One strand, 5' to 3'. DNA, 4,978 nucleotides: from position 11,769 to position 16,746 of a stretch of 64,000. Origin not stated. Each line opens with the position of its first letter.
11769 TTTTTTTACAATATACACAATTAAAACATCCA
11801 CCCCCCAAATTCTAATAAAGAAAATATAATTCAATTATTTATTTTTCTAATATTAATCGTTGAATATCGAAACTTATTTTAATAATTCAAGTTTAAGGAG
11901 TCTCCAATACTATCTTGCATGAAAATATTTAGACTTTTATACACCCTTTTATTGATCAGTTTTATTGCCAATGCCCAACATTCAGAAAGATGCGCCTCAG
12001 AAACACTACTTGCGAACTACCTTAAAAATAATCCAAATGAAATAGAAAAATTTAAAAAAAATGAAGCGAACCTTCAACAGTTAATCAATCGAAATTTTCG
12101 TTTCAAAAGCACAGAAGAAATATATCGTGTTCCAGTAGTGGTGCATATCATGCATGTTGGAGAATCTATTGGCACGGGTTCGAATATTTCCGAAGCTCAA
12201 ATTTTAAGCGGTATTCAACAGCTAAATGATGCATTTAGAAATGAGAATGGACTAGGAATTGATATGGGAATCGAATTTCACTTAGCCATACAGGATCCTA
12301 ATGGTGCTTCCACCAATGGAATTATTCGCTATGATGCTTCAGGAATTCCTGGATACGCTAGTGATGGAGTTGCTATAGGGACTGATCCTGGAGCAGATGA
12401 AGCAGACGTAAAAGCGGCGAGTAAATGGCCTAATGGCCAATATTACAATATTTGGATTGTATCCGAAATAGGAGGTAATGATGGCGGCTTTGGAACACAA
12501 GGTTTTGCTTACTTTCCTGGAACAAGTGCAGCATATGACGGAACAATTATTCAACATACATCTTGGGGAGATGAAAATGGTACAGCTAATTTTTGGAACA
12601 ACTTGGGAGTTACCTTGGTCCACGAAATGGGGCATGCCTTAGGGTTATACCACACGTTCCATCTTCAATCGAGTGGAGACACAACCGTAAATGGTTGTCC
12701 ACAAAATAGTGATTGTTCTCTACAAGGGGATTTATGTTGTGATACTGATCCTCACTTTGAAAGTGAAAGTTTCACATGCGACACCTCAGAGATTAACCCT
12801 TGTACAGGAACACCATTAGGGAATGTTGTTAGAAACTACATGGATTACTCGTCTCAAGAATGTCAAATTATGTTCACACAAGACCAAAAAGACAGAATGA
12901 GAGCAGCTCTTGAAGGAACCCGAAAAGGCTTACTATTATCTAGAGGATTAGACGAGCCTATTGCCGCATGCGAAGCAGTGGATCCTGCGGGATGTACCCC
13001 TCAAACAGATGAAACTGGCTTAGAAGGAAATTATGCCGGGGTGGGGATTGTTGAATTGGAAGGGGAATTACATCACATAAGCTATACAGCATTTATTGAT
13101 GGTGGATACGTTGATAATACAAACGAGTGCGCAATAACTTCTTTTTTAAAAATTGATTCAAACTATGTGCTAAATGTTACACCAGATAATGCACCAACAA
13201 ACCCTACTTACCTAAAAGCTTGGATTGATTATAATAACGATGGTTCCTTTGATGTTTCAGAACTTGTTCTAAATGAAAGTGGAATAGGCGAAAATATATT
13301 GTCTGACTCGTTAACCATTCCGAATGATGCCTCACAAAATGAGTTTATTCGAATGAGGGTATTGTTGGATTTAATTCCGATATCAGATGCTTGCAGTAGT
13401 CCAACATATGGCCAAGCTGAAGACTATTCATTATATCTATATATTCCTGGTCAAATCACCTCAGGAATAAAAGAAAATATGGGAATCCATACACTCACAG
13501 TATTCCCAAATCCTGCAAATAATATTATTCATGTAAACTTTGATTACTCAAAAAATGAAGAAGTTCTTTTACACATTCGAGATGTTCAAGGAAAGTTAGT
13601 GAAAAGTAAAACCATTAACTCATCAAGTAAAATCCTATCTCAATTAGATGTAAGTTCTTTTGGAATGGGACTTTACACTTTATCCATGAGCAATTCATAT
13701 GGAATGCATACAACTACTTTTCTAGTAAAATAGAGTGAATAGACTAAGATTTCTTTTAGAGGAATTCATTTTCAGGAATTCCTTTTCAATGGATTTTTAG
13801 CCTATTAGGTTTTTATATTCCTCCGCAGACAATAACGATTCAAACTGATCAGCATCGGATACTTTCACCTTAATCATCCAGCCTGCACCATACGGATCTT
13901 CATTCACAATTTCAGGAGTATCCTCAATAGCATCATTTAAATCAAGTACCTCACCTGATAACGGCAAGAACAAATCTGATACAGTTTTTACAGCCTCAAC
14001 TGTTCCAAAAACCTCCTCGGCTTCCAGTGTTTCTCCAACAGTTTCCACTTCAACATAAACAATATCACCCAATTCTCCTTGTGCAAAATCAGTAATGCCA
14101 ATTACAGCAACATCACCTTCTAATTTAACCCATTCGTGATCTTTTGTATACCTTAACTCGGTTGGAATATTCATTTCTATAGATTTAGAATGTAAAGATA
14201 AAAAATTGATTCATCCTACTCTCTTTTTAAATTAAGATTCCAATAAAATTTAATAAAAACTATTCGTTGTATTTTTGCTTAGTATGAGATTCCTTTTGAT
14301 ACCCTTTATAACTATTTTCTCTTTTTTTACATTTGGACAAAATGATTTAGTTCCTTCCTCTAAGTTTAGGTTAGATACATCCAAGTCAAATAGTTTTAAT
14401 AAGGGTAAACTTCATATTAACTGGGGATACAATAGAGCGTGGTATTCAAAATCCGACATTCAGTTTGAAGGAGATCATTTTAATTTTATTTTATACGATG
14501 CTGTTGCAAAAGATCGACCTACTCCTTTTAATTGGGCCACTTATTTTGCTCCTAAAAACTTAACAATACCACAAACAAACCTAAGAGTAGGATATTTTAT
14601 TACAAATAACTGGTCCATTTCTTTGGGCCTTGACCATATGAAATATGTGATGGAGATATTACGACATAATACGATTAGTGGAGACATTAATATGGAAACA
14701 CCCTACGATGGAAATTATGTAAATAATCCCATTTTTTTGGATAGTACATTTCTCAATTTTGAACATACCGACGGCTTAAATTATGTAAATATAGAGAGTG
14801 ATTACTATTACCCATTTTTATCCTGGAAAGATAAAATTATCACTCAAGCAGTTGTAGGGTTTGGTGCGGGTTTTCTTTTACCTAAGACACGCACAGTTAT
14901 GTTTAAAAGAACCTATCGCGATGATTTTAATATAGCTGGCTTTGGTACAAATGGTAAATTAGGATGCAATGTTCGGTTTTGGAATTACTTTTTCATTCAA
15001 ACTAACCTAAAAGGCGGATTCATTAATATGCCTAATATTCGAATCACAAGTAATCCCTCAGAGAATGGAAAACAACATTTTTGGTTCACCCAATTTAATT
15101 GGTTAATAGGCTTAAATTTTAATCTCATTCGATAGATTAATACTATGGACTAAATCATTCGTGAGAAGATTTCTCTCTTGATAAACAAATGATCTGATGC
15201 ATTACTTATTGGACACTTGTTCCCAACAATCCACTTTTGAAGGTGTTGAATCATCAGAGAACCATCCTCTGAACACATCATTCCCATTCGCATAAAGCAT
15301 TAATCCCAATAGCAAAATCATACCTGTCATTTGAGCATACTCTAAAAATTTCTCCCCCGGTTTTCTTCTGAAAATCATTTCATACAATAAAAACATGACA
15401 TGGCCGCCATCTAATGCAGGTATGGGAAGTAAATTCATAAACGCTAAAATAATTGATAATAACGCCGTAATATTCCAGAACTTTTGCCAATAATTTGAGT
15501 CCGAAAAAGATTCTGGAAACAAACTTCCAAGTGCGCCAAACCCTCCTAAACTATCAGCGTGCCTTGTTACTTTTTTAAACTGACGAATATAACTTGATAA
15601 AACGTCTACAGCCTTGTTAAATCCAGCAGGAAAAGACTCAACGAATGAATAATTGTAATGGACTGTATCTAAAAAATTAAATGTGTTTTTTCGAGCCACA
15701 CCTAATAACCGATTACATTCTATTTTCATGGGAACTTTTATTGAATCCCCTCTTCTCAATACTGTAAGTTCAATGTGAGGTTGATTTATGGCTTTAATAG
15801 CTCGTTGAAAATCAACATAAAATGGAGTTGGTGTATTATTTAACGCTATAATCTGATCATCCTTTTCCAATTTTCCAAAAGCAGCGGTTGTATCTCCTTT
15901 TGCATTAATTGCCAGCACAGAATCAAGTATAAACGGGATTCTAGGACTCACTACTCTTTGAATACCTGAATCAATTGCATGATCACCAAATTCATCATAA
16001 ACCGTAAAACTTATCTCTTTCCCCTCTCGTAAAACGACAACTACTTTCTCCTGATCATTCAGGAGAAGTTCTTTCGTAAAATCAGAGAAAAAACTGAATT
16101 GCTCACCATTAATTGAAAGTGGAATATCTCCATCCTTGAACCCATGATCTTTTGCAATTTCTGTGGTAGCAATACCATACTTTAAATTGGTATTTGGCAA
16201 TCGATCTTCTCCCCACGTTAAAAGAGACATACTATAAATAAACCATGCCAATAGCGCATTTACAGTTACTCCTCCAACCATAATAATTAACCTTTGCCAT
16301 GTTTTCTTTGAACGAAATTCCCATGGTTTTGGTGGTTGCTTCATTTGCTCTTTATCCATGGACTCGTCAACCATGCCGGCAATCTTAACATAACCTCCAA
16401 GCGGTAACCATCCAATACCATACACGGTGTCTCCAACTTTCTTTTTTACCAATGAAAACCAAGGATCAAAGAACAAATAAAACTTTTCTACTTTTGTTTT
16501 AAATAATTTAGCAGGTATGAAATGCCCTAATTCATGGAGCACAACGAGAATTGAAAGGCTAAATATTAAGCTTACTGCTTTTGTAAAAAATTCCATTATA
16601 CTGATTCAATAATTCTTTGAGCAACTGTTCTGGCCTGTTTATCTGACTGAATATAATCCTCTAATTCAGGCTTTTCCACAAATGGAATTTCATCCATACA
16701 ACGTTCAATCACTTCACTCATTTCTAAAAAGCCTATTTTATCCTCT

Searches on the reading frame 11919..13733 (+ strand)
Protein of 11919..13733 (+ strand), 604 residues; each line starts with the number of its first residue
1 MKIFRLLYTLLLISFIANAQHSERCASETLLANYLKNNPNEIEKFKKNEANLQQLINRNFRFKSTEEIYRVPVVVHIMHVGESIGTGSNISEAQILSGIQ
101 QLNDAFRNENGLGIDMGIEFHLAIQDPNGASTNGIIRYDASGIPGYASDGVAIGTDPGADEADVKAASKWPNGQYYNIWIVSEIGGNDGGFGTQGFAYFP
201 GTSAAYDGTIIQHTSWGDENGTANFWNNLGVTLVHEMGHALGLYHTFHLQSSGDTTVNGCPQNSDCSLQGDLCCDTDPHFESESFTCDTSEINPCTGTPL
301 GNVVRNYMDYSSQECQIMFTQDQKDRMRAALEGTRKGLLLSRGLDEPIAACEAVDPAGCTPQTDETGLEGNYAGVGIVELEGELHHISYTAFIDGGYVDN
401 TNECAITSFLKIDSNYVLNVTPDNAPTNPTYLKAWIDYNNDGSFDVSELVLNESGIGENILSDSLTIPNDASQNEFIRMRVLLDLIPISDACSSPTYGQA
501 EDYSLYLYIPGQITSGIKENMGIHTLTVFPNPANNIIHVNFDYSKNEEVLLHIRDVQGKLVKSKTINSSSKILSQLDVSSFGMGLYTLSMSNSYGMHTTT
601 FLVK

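Call 81: search_protein_families(library=pfam, proteins=[window:11919-13733:+], max_evalue=0.00001)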
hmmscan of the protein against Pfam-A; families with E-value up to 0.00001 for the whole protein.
window:11919-13733:+ (604 aa): 4 families
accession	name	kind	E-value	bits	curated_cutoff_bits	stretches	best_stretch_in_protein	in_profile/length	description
PF05572.19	Peptidase_M43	-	6.5e-20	72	23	1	166-332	8-152/152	Pregnancy-associated plasma protein-A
PF20009.4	GEVED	-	1.2e-15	58.5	24.4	1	431-505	1-77/78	GEVED domain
PF18962.6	Por_Secre_tail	-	2.8e-11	44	27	1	528-598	1-70/75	Secretion system C-terminal sorting domain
PF13688.12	Reprolysin_5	-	8.8e-06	26.5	27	0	90-266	24-176/196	Metallo-peptidase family M12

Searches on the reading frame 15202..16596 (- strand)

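Call 81: search_protein_families(library=pfam, proteins=[window:15202-16596:-], max_evalue=0.00001)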
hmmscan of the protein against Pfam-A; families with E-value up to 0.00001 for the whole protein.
window:15202-16596:- (464 aa): 1 family
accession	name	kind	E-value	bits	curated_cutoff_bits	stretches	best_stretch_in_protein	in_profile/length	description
PF02163.28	Peptidase_M50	-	1.2e-49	169.1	27.2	1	10-431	2-220/221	Peptidase family M50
